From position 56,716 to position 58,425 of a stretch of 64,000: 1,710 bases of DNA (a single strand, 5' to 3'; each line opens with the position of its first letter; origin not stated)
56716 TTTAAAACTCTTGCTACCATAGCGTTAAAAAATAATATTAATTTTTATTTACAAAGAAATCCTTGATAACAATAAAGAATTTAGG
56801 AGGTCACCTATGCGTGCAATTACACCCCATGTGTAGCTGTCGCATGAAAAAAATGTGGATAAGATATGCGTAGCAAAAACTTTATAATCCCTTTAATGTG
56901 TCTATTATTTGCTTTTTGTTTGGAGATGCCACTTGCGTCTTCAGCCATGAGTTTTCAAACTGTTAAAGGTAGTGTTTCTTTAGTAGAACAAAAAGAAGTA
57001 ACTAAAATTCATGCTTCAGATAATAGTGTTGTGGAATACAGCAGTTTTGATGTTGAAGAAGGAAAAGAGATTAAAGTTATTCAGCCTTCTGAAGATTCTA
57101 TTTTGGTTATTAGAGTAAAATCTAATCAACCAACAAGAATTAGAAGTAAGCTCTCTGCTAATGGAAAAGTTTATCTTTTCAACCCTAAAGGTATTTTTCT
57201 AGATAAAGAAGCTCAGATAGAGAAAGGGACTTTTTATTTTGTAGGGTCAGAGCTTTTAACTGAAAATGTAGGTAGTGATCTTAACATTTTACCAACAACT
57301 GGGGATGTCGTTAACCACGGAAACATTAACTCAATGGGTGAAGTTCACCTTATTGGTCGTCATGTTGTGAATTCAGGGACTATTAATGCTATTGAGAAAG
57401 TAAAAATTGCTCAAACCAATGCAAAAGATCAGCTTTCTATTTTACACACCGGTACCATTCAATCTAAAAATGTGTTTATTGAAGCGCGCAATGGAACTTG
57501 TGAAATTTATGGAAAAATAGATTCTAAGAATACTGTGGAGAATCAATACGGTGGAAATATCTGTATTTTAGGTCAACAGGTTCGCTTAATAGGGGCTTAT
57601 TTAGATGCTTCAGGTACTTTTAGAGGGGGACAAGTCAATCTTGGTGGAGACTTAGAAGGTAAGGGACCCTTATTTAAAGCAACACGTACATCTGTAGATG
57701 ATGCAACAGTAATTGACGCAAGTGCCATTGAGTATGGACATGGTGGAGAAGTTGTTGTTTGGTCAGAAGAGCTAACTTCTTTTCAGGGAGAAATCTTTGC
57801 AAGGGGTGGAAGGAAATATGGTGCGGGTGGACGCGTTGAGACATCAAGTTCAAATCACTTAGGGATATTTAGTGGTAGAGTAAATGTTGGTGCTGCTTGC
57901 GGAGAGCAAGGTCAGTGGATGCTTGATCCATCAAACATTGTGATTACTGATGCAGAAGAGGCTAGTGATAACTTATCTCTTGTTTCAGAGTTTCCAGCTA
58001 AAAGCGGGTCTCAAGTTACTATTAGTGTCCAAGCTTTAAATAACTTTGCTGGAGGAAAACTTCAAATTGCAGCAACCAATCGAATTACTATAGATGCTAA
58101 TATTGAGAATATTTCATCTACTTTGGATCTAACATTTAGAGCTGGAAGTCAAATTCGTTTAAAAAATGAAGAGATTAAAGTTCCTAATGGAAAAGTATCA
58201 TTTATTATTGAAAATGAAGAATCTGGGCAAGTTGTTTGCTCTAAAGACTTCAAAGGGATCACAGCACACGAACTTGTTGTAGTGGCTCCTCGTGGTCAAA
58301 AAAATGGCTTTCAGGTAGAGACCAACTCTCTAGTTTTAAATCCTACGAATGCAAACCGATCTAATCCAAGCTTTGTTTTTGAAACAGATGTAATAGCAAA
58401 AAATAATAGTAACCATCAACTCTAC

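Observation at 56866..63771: Orphan TpsA-like (filamentous-haemagglutinin-type) giant exoprotein in a chlamydial genome, with no TpsB or autotransporter barrel in view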

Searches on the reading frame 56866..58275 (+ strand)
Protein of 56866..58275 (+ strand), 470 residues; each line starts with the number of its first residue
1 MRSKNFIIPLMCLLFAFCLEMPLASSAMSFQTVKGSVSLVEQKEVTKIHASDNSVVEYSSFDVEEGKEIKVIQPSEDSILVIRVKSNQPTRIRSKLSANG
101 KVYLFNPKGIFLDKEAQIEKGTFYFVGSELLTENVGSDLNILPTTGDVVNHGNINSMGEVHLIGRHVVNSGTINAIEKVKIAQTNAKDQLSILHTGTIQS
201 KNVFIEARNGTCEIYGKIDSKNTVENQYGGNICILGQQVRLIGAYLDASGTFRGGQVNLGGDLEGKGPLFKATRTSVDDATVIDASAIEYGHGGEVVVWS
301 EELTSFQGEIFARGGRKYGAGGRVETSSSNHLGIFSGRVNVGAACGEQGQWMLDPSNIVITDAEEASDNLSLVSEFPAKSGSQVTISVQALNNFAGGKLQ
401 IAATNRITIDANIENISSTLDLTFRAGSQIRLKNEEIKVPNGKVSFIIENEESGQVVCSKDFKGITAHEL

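Call 66: search_solved_structures(query=A3, max_evalue=0.001)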
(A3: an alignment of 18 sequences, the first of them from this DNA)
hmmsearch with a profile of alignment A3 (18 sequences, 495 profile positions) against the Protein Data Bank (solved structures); distinct sequences matched with E-value up to 0.001: 5.
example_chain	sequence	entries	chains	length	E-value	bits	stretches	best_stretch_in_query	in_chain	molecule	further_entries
8vba_A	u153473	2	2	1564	1.8e-108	366.5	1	18-494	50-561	EtpA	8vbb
8cpk_A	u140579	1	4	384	7.5e-93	315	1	32-398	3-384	EtpA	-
2odl_A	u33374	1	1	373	2.4e-81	277.1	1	35-397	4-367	Adhesin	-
4i84_A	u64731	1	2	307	1.5e-43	152.4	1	34-260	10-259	Heme/hemopexin-binding protein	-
4rm6_A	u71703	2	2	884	2.8e-41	144.9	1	33-260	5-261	Heme/hemopexin-binding protein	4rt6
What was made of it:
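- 56953..58191 (+): Extended TPS secretion domain, aa ~30-442 (Pfam core aa 45-243), of the EtpA/HMW1/HxuA type. Profile against PDB sequences: EtpA 1.8e-108, HMW1 2.4e-81, HxuA 1.5e-43 (call 66).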

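Call 77: predict_structure(alignment_id=A3)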
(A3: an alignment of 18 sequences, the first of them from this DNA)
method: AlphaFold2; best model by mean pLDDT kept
length: 470 residues; sequences in the alignment: 18
mean_pLDDT: 85.3   pTM: 0.80
mean pLDDT of the five models: 85.3, 85.0, 83.6, 82.9, 80.3
residues with pLDDT >= 90: 251; 70-90: 148; 50-70: 45; < 50: 26
segments of 3 or more residues with pLDDT < 50: 1-3, 20-26, 365-380
pLDDT, mean of each block of 10 residues (from residue 1): 56 59 50 92 93 94 95 96 95 98 97 97 96 79 95 97 98 96 90 97 94 97 77 97 97 95 90 93 95 95 88 91 86 75 84 76 54 36 67 74 79 74 83 85 86 84 86
secondary structure, 60 per line:
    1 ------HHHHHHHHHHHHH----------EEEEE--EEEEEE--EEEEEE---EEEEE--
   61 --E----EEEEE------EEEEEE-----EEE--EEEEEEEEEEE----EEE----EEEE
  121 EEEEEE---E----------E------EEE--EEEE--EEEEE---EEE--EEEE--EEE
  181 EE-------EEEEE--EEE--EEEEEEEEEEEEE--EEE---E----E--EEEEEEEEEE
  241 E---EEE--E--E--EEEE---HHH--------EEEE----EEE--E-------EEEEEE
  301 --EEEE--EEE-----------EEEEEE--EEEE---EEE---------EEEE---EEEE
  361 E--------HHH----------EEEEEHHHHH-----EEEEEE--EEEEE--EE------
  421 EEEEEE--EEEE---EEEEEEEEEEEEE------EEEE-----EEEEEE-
elements in order: H7-19 E30-34 E37-42 E45-50 E54-58 E68-72 E79-84 E90-92 E95-105 E110-112 E117-126 E148-150 E153-156 E159-163 E167-169 E172-175 E178-182 E190-194 E197-199 E202-214 E217-219 E231-241 E245-247 E256-259 E274-277 E282-284 E295-300 E303-306 E309-311 E323-328 E331-334 E338-340 E350-353 E357-361 E383-387 H388-392 E398-403 E406-410 E421-426 E429-432 E436-448 E455-458 E464-469
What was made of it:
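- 56866..56946 (+): Sec-type signal peptide, aa 1-27 (MRSK, hydrophobic core, ASSA|M); no lipobox. AlphaFold gives a low-confidence helix at aa 7-19, and the beta structure begins at aa 30 (call 77).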

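Call 81: fold_search(model_id=the predicted structure, library=pdb)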
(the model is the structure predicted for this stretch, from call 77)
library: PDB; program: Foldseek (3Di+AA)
matches with E <= 10: 135; with E <= 0.001: 8
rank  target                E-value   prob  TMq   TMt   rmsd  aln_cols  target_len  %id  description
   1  8vbb_A                3.7e-15  1.00  0.69  0.33   7.7       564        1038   23  The secreted adhesin EtpA of Enterotoxigenic Escherichia coli in complex with the mouse mAb 1G05 (released 2024-09-04)
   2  8cpk_A                2.0e-14  1.00  0.54  0.65   5.7       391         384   24  Crystal structure of EtpA secretion domain from Enterotoxigenic Escherichia coli (released 2024-01-10)
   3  8cpk_B                2.3e-13  1.00  0.53  0.64   6.2       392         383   25  Crystal structure of EtpA secretion domain from Enterotoxigenic Escherichia coli (released 2024-01-10)
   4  2odl                  1.1e-12  1.00  0.54  0.67   5.9       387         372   25  Crystal structure of the HMW1 secretion domain from Haemophilus influenzae (released 2007-08-21)
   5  4i84_A                4.3e-09  1.00  0.36  0.56  11.1       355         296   16  The crystal structure of the Haemophilus influenzae HxuA secretion domain involved in the two-partner secretion pathwa (released 2013-11-13)
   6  4rt6_A                5.0e-09  1.00  0.50  0.32   9.5       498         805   17  Structure of a complex between hemopexin and hemopexin binding protein (released 2016-05-18)
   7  4i84_B                5.5e-09  1.00  0.42  0.70   8.2       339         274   17  The crystal structure of the Haemophilus influenzae HxuA secretion domain involved in the two-partner secretion pathwa (released 2013-11-13)
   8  4rm6                  1.3e-08  1.00  0.46  0.30  10.4       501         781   16  Crystal structure of Hemopexin Binding Protein (released 2016-05-18)
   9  1rwr                  2.6e-03  1.00  0.34  0.50   9.2       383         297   11  Crystal structure of filamentous hemagglutinin secretion domain (released 2004-04-13)
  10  5kdk                  3.8e-03  1.00  0.27  0.51   4.7       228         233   16  Truncated hemolysin A from P. mirabilis at 2.0 Angstroms resolution crystallized in a high salt condition (released 2017-06-14)
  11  3fy3                  1.4e-02  1.00  0.28  0.52   4.6       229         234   16  Crystal structure of truncated hemolysin A from P. mirabilis (released 2009-06-02)
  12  4w8s                  2.3e-02  1.00  0.28  0.52   4.5       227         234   16  Crystal structure of truncated hemolysin A Q125S/Y134S from P. mirabilis at 1.5 Angstroms resolution (released 2015-10-07)
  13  4w8t                  2.9e-02  1.00  0.29  0.54   4.5       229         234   15  Crystal structure of truncated hemolysin A Q125S from P. mirabilis at 1.5 Angstroms resolution (released 2015-10-07)
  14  5keh                  3.2e-02  1.00  0.31  0.56   4.4       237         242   17  Truncated hemolysin A from P. mirabilis at 2.0 Angstroms resolution crystallized in a high salt condition (released 2017-03-22)
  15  6pyk                  3.7e-02  1.00  0.30  0.55   4.6       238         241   17  P. mirabilis hemolysin A mutant - F80L (released 2020-08-05)
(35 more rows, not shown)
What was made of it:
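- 56953..58191 (+): Model pLDDT 85; Foldseek gives EtpA 3.7e-15 (TMq 0.69), HMW1 1.1e-12, then HxuA, FhaB and HpmA (calls 77, 81).
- On TpsA exoproteins (type Vb / two-partner secretion passengers): The 20 best Foldseek PDB matches are all TpsA secretion domains: EtpA, HMW1, HxuA, FhaB and HpmA (calls 77, 81).
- Closest known: EtpA. Same: The profile E-value is 1.8e-108 over profile positions 18-494, and Foldseek gives 3.7e-15 with TMq 0.69 (calls 66, 81).
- Closest known: HMW1 adhesin. Same: Same TPS subtype: profile 2.4e-81 and Foldseek 1.1e-12 (calls 66, 81).
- Closest known: FhaB / filamentous haemagglutinin. Same: HxuA matches at 1.5e-43 (call 66) and FhaB at a Foldseek E-value of 2.6e-3 (call 81).
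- HxuA is among the significant sequence and fold matches (calls 66, 81). HpmA and FhaB secretion domains match weakly (call 81). EtpA and HMW1, both adhesins, match far better than HxuA or HpmA (calls 66, 81).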
